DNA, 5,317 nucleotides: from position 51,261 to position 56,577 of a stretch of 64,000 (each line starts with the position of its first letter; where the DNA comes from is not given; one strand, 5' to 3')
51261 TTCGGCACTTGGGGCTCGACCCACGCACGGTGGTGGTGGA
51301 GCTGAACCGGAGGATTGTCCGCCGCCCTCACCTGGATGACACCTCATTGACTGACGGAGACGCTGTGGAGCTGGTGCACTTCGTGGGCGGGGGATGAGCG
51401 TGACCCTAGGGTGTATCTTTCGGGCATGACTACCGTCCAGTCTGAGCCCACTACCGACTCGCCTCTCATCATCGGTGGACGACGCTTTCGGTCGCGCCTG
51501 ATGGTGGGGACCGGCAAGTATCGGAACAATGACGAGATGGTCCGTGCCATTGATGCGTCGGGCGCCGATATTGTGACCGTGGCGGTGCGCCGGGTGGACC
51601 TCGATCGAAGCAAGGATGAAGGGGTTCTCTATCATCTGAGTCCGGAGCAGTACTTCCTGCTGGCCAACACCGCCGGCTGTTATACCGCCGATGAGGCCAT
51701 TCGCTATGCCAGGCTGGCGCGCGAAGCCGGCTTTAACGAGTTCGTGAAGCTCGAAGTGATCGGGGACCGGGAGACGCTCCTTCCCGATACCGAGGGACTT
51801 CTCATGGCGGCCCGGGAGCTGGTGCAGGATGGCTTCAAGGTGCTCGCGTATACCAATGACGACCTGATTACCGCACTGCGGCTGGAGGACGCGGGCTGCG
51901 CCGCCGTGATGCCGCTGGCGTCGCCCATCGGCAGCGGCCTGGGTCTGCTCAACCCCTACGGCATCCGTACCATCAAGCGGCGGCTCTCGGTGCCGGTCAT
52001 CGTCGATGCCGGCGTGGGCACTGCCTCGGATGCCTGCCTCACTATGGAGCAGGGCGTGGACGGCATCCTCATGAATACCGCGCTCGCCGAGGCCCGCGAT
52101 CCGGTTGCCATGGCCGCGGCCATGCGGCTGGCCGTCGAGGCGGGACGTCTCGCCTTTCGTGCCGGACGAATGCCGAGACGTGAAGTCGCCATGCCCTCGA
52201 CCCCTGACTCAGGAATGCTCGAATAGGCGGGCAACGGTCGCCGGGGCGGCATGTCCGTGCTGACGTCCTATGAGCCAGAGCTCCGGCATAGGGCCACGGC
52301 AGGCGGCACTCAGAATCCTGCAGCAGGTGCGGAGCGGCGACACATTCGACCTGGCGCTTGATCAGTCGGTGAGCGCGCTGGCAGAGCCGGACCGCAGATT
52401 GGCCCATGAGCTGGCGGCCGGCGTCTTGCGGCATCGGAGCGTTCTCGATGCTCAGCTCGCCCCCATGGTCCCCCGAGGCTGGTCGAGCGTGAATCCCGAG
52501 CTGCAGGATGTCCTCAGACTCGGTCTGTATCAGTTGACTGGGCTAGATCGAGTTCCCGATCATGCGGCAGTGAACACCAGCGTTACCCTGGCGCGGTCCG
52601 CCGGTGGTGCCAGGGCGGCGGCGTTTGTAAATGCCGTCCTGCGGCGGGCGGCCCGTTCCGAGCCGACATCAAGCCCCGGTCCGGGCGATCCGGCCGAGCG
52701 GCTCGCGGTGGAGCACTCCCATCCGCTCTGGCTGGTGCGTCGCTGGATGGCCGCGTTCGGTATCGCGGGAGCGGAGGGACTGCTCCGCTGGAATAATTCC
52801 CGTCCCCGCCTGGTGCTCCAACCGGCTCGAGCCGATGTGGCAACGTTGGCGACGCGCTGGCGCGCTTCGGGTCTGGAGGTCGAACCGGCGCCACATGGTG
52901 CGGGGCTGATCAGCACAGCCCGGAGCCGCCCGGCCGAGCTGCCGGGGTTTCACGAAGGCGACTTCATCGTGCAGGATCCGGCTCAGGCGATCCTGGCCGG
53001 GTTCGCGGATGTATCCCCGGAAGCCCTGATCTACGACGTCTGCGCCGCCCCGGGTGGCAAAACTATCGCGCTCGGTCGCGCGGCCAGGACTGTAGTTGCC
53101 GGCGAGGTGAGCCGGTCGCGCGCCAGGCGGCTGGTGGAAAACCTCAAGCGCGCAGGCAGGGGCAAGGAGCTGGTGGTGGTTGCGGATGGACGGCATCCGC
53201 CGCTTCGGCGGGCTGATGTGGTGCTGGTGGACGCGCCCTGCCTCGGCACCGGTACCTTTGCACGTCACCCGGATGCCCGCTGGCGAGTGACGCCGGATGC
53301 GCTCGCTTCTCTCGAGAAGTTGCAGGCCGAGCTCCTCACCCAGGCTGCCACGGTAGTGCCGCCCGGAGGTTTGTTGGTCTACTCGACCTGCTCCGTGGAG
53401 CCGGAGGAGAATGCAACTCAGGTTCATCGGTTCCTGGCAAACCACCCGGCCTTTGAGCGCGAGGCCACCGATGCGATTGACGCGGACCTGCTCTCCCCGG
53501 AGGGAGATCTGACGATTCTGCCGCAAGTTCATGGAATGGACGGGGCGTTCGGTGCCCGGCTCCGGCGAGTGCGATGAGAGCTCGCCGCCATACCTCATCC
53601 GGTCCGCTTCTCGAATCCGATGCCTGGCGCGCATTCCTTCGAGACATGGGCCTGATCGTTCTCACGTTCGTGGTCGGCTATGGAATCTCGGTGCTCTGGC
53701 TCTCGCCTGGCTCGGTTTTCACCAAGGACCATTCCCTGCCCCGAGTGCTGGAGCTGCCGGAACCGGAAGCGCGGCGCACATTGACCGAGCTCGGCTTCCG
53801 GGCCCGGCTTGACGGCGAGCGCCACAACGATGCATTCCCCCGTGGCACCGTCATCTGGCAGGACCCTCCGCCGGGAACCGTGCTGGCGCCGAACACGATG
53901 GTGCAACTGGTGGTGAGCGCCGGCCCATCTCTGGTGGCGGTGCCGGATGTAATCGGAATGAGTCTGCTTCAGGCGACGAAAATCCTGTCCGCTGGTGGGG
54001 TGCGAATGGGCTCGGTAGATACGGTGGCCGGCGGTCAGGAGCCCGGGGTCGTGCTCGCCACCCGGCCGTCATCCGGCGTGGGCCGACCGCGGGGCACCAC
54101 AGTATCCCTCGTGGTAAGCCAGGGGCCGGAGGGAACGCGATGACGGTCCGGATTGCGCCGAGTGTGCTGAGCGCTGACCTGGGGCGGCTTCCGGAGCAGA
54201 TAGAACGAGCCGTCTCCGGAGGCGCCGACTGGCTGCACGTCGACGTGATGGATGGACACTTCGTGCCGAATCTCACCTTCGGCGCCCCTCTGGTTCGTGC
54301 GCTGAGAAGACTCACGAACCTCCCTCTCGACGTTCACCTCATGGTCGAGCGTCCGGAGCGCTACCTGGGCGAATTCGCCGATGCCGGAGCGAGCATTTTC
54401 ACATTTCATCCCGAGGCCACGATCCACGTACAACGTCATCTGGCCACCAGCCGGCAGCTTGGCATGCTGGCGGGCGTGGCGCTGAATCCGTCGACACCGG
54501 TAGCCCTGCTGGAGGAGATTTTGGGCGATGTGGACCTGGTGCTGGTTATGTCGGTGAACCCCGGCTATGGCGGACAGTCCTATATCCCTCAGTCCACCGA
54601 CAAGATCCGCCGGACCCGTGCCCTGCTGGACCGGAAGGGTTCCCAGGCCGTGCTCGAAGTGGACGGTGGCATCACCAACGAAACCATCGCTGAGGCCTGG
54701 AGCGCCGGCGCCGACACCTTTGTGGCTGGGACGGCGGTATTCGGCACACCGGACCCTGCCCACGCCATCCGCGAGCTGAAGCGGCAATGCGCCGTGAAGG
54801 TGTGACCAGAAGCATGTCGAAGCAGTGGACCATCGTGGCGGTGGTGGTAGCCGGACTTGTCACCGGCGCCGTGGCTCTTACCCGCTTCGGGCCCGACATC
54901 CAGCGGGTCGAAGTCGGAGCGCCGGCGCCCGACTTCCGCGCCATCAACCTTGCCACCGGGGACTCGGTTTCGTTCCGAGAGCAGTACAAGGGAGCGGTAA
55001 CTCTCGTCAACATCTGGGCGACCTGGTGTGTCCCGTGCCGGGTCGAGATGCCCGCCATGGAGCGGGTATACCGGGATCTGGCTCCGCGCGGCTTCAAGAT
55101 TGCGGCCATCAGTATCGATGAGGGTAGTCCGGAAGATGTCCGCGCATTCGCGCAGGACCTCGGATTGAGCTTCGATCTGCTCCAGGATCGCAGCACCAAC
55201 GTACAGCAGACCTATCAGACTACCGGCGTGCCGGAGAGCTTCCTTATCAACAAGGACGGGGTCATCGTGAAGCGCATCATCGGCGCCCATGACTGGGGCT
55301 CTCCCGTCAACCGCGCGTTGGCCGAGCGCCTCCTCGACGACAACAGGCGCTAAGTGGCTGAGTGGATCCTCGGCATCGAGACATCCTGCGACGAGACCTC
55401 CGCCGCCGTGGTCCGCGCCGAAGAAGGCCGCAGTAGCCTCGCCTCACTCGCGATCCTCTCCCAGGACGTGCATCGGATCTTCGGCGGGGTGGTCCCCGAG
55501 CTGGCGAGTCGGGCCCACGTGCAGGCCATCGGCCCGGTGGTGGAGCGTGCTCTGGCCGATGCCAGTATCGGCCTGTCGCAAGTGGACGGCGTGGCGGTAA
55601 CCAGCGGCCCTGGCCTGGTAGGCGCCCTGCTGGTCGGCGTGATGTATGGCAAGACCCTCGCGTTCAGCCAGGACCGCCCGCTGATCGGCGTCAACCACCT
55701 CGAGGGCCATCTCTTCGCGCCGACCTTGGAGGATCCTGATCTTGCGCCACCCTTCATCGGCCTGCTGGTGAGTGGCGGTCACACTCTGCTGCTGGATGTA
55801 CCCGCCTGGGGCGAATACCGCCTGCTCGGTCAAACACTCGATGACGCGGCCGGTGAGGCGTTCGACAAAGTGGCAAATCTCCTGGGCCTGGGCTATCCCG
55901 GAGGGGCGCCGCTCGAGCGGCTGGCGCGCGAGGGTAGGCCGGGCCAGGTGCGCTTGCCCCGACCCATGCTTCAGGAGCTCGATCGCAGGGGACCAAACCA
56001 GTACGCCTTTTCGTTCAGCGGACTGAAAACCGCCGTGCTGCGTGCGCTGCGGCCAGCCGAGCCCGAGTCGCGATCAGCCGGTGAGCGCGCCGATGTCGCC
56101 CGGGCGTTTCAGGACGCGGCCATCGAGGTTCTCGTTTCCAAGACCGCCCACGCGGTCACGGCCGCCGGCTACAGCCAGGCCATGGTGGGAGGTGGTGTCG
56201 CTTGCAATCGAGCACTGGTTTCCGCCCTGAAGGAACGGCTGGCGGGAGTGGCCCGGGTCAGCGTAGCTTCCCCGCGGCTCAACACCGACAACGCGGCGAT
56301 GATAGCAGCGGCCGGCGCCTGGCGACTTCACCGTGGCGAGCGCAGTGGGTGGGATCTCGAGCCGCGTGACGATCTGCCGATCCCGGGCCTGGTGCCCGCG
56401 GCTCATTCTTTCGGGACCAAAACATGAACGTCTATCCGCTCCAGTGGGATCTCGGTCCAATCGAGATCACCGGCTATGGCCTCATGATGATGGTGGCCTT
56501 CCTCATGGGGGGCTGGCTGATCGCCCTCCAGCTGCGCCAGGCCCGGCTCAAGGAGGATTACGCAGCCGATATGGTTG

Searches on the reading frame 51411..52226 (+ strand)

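Call 29: search_protein_families(library=pfam, proteins=[window:51411-52226:+])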
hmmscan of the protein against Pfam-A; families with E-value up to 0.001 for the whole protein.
window:51411-52226:+ (271 aa): 1 family
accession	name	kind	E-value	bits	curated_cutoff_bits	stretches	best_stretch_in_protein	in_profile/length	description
PF05690.20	ThiG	-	3e-104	348.2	23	1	21-265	2-247/247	Thiazole biosynthesis protein ThiG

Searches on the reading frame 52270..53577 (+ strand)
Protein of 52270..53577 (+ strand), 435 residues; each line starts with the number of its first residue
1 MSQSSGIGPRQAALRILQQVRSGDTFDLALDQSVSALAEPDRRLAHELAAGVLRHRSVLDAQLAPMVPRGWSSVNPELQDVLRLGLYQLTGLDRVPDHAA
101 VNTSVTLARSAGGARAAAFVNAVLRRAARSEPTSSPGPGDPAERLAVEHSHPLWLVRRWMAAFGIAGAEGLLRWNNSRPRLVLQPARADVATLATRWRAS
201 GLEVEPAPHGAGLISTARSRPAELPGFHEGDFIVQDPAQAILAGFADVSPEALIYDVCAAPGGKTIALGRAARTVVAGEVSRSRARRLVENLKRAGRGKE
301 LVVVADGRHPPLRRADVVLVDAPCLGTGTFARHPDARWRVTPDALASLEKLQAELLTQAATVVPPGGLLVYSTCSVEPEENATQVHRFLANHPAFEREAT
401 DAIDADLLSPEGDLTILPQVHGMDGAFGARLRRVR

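Call 29: search_protein_families(library=pfam, proteins=[window:52270-53577:+])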
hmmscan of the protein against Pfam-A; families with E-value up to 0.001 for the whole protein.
window:52270-53577:+ (435 aa): 3 families
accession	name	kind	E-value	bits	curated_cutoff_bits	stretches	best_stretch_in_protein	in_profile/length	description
PF01189.24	Methyltr_RsmB-F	-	3e-45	154.8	27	1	250-432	8-199/199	16S rRNA methyltransferase RsmB/F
PF01029.23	NusB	-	2.9e-27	96.1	23.1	1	9-129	3-133/133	NusB family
PF22458.1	RsmF-B_ferredox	-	2.5e-06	28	27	1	151-210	1-61/74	Methyltr_RsmF/B-like, ferredoxin-like domain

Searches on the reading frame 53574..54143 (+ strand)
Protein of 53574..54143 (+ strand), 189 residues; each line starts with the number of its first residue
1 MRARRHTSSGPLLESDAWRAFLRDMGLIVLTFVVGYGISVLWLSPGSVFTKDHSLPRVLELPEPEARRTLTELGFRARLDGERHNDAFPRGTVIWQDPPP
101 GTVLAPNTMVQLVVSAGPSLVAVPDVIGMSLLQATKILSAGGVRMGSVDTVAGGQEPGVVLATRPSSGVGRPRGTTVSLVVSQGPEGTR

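Call 29: search_protein_families(library=pfam, proteins=[window:53574-54143:+])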
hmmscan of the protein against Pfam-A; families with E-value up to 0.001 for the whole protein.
window:53574-54143:+ (189 aa): 1 family
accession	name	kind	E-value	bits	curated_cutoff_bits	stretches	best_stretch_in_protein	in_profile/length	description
PF03793.24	PASTA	-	3.9e-24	84.8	23.2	2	55-115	3-63/64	PASTA domain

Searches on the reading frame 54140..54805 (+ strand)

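Call 29: search_protein_families(library=pfam, proteins=[window:54140-54805:+])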
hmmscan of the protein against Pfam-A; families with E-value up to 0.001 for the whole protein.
window:54140-54805:+ (221 aa): 2 families
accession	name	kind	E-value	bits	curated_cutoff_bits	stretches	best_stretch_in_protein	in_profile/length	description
PF00834.25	Ribul_P_3_epim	-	5.4e-77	258.1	21.1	1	5-201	2-198/198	Ribulose-phosphate 3 epimerase family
PF00215.30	OMPdecase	-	0.00088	19.7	27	0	155-212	162-220/221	Orotidine 5'-phosphate decarboxylase / HUMPS family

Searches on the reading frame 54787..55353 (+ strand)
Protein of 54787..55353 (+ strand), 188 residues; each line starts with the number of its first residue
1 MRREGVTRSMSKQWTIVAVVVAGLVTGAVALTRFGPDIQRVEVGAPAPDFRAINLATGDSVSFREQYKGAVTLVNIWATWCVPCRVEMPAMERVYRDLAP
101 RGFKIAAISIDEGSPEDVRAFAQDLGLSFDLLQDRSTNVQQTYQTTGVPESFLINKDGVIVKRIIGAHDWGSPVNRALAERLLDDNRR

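Call 29: search_protein_families(library=pfam, proteins=[window:54787-55353:+])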
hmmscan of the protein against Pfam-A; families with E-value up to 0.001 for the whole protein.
window:54787-55353:+ (188 aa): 4 families
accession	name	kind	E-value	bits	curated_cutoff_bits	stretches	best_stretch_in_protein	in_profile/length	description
PF00578.27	AhpC-TSA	-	1.4e-23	83.6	26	1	43-162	1-123/124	AhpC/TSA family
PF08534.16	Redoxin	-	1.5e-22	80.4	26.6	1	43-173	2-140/148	Redoxin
PF13905.12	Thioredoxin_8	-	3.9e-11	43.6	27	1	70-158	2-92/94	Thioredoxin-like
PF00085.26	Thioredoxin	-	7.9e-06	26.3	23.5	1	70-112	19-60/103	Thioredoxin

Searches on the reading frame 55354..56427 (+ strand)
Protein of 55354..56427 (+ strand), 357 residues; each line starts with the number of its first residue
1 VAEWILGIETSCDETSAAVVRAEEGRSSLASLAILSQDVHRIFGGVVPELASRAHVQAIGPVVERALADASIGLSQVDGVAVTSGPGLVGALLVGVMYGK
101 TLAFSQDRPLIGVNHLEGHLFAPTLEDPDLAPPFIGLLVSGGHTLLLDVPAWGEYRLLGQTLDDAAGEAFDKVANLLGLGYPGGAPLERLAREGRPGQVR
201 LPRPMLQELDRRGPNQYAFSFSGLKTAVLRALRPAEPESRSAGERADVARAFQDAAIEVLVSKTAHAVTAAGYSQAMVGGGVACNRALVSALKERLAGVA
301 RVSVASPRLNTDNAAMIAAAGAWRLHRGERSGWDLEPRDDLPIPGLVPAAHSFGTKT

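Call 9: search_protein_families(library=pfam, proteins=[window:55354-56427:+])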
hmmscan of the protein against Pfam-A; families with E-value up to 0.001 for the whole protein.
window:55354-56427:+ (357 aa): 2 families
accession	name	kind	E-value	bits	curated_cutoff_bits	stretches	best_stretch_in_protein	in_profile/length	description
PF00814.31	TsaD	-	4.5e-84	282.7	24.8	1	33-318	6-263/264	tRNA N6-adenosine threonylcarbamoyltransferase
PF22521.2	HypF_C_2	-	3.3e-05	24.2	27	1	216-298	135-219/241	Carbamoyltransferase, Kae1-like Domain, second subdomain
